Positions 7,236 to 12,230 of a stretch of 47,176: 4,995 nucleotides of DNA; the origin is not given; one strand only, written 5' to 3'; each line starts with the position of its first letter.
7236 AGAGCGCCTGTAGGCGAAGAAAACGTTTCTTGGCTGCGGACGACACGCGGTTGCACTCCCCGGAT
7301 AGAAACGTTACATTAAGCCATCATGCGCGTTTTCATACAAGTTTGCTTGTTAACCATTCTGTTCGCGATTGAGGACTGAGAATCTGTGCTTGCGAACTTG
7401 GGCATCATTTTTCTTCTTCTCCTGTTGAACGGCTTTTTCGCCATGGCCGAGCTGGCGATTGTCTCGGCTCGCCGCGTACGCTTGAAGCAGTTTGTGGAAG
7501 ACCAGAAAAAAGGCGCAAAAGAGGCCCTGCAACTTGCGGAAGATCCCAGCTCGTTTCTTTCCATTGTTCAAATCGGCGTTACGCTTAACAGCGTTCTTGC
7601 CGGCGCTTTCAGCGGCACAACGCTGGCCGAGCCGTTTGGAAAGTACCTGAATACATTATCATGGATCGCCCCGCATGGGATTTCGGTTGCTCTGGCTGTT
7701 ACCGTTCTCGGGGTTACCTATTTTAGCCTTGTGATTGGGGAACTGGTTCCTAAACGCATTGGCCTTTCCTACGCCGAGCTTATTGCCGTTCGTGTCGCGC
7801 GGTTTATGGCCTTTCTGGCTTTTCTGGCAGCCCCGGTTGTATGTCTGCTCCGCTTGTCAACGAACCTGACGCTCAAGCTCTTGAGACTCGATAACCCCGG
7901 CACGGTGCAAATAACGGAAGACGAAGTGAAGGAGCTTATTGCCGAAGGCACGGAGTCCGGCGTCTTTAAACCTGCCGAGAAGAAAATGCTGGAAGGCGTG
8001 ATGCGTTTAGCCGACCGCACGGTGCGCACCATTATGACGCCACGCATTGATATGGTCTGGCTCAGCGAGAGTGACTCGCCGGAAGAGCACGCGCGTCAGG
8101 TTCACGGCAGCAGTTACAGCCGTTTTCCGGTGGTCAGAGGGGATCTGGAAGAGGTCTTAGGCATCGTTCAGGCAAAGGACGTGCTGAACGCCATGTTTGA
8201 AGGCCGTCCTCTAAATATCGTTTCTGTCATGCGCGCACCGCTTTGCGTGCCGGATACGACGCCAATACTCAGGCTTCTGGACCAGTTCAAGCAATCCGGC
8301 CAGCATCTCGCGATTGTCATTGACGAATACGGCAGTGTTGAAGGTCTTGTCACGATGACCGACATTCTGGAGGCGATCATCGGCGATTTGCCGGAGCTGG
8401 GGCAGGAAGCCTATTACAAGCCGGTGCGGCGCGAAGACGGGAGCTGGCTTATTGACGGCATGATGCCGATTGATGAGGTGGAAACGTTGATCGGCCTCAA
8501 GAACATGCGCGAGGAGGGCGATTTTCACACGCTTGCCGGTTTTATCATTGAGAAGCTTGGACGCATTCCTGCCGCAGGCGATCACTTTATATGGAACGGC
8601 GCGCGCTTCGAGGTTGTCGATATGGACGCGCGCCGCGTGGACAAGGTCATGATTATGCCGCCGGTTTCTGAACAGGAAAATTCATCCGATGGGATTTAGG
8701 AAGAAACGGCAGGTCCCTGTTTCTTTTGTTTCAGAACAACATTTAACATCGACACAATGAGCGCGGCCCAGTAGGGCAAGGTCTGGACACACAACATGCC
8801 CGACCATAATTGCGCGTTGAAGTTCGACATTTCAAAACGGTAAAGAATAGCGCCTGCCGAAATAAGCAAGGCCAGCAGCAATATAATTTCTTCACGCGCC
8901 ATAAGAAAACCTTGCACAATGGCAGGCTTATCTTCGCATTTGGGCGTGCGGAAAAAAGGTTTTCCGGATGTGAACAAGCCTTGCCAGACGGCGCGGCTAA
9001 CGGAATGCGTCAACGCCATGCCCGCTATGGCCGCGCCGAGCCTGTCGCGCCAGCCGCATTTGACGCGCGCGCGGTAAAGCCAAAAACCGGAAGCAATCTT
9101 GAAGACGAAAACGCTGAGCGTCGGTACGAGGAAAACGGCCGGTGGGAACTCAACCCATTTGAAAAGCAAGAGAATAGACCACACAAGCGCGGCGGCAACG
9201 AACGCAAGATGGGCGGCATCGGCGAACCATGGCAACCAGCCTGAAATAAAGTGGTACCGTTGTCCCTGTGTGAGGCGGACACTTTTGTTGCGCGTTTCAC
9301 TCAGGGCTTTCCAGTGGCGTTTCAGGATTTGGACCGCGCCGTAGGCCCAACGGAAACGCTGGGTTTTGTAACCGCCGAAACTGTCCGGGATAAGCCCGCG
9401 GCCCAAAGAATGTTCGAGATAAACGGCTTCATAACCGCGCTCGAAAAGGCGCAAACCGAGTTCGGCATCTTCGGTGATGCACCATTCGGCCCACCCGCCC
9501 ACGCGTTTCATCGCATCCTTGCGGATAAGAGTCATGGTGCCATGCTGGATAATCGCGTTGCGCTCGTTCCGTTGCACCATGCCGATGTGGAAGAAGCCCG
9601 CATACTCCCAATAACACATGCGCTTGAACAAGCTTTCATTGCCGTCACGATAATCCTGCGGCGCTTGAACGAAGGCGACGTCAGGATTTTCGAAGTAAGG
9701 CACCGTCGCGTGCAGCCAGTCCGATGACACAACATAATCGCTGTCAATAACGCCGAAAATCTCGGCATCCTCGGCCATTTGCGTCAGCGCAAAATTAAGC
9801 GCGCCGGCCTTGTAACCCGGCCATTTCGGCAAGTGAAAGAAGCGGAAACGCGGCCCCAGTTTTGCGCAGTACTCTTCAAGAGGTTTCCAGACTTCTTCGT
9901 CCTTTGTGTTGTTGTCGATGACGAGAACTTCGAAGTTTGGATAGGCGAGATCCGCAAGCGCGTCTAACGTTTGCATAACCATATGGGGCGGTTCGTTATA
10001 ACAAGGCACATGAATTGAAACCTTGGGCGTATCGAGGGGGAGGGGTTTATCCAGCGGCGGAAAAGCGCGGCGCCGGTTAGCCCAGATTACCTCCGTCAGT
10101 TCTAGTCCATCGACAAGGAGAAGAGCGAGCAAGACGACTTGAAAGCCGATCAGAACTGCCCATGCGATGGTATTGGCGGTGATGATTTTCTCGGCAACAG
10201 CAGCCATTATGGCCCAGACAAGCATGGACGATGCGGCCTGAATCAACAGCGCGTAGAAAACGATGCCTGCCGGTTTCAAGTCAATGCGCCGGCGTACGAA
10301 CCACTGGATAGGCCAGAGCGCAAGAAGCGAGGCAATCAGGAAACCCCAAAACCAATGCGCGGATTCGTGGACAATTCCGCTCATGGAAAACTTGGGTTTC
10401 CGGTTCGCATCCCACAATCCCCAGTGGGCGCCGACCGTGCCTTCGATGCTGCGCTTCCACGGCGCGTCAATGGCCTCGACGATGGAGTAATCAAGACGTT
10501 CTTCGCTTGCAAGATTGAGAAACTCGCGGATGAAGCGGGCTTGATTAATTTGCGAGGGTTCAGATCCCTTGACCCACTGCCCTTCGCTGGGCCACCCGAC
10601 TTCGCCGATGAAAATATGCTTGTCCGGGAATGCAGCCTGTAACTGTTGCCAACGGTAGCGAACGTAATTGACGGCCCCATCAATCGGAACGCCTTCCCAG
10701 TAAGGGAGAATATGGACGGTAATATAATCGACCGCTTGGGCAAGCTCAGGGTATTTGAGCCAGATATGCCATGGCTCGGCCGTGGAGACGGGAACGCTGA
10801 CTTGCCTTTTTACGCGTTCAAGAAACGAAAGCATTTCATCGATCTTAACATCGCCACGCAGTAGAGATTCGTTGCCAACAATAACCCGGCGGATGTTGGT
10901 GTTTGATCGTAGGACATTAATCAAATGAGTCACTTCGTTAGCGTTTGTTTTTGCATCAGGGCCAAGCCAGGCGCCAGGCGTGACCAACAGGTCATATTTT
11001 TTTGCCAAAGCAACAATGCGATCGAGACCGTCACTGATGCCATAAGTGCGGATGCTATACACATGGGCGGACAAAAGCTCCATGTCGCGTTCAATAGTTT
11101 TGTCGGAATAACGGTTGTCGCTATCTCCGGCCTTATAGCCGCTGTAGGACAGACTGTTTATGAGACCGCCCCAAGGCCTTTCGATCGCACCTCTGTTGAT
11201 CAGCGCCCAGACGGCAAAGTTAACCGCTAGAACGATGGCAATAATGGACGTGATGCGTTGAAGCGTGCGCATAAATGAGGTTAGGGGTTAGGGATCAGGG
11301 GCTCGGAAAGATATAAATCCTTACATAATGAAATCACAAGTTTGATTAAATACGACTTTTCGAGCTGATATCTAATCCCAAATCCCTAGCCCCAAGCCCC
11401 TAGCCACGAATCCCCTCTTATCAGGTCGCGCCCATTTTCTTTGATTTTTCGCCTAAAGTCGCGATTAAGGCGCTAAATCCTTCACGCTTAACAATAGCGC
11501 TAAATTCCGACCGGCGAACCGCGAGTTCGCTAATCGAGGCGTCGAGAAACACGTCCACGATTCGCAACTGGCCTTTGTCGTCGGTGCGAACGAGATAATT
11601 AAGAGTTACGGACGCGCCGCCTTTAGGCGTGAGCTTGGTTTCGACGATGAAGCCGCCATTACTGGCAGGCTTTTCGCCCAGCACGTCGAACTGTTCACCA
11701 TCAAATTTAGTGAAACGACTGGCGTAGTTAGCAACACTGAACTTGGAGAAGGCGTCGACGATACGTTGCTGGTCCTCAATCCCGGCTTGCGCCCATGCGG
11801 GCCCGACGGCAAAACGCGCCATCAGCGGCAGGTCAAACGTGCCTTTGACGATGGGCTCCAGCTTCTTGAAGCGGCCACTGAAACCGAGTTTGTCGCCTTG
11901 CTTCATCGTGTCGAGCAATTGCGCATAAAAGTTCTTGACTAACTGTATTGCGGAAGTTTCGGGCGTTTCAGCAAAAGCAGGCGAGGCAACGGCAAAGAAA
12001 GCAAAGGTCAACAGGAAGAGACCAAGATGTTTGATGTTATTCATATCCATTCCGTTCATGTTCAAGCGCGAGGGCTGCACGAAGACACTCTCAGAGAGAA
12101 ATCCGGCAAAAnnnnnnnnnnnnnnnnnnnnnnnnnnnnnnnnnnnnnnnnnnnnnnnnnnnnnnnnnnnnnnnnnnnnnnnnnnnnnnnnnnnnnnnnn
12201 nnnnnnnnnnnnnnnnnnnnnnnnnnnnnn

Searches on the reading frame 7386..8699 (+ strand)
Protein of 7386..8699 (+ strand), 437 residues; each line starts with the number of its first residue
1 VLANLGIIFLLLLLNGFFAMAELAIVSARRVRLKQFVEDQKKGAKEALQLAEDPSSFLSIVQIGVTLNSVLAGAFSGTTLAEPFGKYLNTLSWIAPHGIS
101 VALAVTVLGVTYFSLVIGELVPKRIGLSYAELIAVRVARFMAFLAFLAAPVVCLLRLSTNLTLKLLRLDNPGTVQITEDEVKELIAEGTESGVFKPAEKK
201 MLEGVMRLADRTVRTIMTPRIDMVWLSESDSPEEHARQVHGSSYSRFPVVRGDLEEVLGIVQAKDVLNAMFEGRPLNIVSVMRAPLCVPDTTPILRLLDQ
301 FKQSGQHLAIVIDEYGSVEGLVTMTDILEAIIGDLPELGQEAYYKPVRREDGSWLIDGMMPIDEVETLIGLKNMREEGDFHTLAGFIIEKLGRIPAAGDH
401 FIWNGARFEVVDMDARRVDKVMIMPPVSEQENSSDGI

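Call 90: search_protein_families(library=pfam, proteins=[window:7386-8699:+], max_evalue=0.00001)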
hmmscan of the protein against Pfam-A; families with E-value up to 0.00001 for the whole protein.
window:7386-8699:+ (437 aa): 3 families
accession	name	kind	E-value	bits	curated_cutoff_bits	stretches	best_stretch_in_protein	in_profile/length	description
PF01595.25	CNNM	-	1e-47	162.6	28.4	1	7-198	2-181/181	Cyclin M transmembrane N-terminal domain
PF03471.22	CorC_HlyC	-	2.8e-24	85.4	27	1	348-424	2-78/81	Transporter associated domain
PF00571.33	CBS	-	4.5e-17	62.6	24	1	281-332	4-56/57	CBS domain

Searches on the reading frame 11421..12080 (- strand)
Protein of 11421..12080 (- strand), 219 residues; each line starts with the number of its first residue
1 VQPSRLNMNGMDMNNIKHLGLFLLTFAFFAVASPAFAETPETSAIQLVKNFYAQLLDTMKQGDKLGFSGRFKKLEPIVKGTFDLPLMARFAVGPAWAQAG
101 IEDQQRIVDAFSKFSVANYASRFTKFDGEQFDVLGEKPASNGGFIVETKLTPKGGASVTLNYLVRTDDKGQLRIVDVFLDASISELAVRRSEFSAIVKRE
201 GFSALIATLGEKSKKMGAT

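Call 90: search_protein_families(library=pfam, proteins=[window:11421-12080:-], max_evalue=0.00001)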
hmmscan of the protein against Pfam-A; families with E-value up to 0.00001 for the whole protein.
window:11421-12080:- (219 aa): 1 family
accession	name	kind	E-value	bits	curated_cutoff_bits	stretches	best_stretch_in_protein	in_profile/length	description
PF05494.18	MlaC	-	1.1e-34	120.1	26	1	51-209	3-164/166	MlaC protein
